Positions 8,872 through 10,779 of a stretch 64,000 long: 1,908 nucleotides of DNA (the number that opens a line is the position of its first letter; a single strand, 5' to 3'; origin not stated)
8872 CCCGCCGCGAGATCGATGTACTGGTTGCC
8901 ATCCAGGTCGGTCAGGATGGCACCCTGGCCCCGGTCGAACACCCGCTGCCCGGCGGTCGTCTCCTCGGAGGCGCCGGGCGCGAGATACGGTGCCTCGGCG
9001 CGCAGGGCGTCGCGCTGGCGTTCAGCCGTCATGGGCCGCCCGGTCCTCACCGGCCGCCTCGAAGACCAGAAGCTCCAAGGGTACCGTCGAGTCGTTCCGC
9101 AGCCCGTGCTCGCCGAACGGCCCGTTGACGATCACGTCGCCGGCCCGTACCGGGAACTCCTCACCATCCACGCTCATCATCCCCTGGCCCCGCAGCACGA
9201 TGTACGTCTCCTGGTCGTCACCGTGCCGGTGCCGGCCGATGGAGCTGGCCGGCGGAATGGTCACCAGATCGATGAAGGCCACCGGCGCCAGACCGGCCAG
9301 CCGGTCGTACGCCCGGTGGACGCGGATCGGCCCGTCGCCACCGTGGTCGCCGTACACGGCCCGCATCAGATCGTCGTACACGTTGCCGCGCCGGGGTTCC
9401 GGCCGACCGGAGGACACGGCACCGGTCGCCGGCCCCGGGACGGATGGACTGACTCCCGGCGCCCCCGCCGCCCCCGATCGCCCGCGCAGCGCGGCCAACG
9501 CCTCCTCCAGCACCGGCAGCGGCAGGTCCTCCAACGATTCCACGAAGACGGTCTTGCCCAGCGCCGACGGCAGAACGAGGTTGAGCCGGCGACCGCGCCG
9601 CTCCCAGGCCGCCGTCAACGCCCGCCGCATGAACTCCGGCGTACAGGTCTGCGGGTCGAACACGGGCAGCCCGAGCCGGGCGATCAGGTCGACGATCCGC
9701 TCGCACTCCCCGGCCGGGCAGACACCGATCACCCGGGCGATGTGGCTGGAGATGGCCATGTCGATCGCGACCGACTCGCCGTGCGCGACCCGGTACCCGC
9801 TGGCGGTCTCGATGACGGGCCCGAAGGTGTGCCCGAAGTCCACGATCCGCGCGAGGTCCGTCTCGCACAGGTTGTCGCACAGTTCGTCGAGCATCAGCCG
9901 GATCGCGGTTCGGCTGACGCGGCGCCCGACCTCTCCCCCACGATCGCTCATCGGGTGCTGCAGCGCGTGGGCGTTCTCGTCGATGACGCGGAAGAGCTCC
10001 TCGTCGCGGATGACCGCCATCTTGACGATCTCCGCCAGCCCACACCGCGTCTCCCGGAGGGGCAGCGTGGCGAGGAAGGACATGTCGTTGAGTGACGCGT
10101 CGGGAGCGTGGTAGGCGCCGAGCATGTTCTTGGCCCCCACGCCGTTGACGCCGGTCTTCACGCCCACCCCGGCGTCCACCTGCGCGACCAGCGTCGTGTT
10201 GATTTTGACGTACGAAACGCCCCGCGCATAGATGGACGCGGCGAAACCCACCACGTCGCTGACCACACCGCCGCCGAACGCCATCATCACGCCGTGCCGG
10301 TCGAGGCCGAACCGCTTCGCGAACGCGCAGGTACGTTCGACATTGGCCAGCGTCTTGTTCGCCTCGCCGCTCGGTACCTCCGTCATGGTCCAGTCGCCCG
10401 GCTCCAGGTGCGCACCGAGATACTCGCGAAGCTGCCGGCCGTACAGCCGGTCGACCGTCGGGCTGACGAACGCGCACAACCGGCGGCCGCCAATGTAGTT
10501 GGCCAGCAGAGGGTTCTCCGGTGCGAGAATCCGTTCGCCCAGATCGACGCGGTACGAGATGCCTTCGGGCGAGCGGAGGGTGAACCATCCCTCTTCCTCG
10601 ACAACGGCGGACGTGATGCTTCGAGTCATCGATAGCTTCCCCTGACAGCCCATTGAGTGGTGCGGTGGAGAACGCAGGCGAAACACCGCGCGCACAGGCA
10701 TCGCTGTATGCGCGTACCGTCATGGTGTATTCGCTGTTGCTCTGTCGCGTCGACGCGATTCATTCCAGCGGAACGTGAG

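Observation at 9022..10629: SH7P cyclase fused to an intact metal-binding cupin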

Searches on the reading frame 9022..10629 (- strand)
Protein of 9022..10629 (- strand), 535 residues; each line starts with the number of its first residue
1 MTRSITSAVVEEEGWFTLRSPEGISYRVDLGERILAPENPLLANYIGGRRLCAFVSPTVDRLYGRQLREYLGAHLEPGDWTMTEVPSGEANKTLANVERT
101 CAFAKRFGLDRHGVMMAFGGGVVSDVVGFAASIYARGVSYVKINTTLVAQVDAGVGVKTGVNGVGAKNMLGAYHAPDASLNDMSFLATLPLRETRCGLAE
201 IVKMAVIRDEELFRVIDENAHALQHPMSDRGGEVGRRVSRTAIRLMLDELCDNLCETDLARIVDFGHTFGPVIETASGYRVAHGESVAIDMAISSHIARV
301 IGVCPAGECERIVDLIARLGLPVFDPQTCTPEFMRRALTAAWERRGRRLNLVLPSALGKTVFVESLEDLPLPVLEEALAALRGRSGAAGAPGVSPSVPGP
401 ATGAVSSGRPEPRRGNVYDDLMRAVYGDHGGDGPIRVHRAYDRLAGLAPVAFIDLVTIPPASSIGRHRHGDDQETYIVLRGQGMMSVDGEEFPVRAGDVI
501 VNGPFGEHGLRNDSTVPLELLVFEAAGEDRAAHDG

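Call 3: search_protein_families(library=pfam, proteins=[window:9022-10629:-], max_evalue=0.01)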
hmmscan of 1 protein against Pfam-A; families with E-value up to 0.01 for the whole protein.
window:9022-10629:- (535 aa): 6 families
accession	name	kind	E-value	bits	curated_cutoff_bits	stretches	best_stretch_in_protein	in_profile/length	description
PF01761.26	DHQ_synthase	-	1e-36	125.5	24.2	1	84-195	3-114/115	3-dehydroquinate synthase N-terminal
PF24621.2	DHQS_C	-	1.5e-24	87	27.6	1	197-325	1-127/144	3-dehydroquinate synthase C-terminal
PF07883.17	Cupin_2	-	6.2e-15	55.1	27.2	1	455-522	2-68/70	Cupin domain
PF02311.25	AraC_binding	-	0.00033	20.8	21.1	1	461-526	13-77/135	AraC-like ligand binding domain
PF16867.11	DMSP_lyase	-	0.00082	19.6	27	1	455-518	99-160/162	Dimethlysulfonioproprionate lyase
PF13685.12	Fe-ADH_2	-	0.0051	17.3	28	1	44-149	15-110/149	Iron-containing alcohol dehydrogenase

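Call 4: search_protein_families(library=ncbifam, proteins=[window:9022-10629:-], max_evalue=0.01)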
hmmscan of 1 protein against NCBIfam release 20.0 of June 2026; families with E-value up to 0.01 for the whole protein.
window:9022-10629:- (535 aa): 6 families
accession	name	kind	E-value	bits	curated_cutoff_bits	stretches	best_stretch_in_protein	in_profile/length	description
TIGR01357.1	aroB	equivalog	5.4e-67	226.4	305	1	28-364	3-332/344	3-dehydroquinate synthase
NF004852.0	PRK06203.1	equivalog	9.5e-65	219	333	1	80-384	89-394/407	3-dehydroquinate synthase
TIGR04425.1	P_lya_rel_AroB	hypoth_equivalog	1.8e-44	152.2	400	1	81-364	52-330/348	AroB-related putative sugar phosphate phospholyase (cyclizing)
NF010627.0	PRK14021.1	equivalog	2.5e-37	128.5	565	1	85-364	243-526/542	bifunctional shikimate kinase/3-dehydroquinate synthase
NF010556.0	PRK13951.1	equivalog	2.4e-25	89.4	560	1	83-314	209-432/492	bifunctional shikimate kinase AroK/3-dehydroquinate synthase AroB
NF002022.0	PRK00843.1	equivalog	0.00018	20.6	413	1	40-212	26-184/350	NAD(P)-dependent glycerol-1-phosphate dehydrogenase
